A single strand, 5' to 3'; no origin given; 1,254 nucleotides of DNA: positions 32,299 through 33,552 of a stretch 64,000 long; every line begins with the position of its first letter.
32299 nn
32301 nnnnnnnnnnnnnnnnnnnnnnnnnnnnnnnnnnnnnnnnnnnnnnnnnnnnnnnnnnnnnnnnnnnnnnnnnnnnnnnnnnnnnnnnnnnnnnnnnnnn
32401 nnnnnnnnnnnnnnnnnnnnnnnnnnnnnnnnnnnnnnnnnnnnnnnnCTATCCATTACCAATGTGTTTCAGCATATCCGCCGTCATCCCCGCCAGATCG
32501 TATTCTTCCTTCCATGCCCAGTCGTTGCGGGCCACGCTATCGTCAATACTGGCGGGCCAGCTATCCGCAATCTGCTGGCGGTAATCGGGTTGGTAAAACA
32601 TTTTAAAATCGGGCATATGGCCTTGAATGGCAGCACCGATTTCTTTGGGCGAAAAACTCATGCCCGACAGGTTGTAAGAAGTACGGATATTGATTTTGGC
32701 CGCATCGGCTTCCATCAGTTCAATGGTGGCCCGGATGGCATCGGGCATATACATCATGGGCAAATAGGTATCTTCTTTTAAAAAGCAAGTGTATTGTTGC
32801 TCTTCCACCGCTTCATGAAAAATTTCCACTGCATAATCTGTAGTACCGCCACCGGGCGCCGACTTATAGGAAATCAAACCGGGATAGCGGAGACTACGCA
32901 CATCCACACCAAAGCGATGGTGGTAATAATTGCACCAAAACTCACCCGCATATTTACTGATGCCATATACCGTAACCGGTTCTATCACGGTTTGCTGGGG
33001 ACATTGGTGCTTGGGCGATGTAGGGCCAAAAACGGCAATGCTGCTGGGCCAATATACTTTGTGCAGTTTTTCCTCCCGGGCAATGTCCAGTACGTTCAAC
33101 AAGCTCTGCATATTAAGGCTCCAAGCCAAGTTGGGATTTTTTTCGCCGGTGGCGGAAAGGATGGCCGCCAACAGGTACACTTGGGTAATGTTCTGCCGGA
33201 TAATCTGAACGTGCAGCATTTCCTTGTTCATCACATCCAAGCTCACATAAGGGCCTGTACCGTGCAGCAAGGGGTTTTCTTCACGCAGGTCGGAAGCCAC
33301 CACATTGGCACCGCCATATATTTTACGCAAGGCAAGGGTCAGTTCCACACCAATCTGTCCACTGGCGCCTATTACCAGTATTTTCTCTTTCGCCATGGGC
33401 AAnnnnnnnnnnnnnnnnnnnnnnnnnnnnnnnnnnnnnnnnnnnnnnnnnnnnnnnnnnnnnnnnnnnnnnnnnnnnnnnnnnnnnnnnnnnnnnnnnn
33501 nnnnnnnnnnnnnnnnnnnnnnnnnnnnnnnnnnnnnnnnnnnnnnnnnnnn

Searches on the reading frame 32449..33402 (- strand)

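Call 48: search_protein_families(library=pfam, proteins=[window:32449-33402:-], max_evalue=0.001)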
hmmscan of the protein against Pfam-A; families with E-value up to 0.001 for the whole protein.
window:32449-33402:- (317 aa): 5 families
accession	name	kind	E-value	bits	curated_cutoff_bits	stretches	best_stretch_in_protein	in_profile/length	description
PF01370.27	Epimerase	-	6.8e-23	81.8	20.9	1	8-235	1-230/240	NAD dependent epimerase/dehydratase family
PF16363.11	GDP_Man_Dehyd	-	1.7e-13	51.2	27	1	9-307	1-329/332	GDP-mannose 4,6 dehydratase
PF04321.23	RmlD_sub_bind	-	8.3e-10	38.6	27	1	7-163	2-142/287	RmlD substrate binding domain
PF01073.25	3Beta_HSD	-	1.6e-05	24.5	22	1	9-131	1-126/280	3-beta hydroxysteroid dehydrogenase/isomerase family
PF07993.18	NAD_binding_4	-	0.00041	20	20.1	1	67-212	84-243/258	Male sterility protein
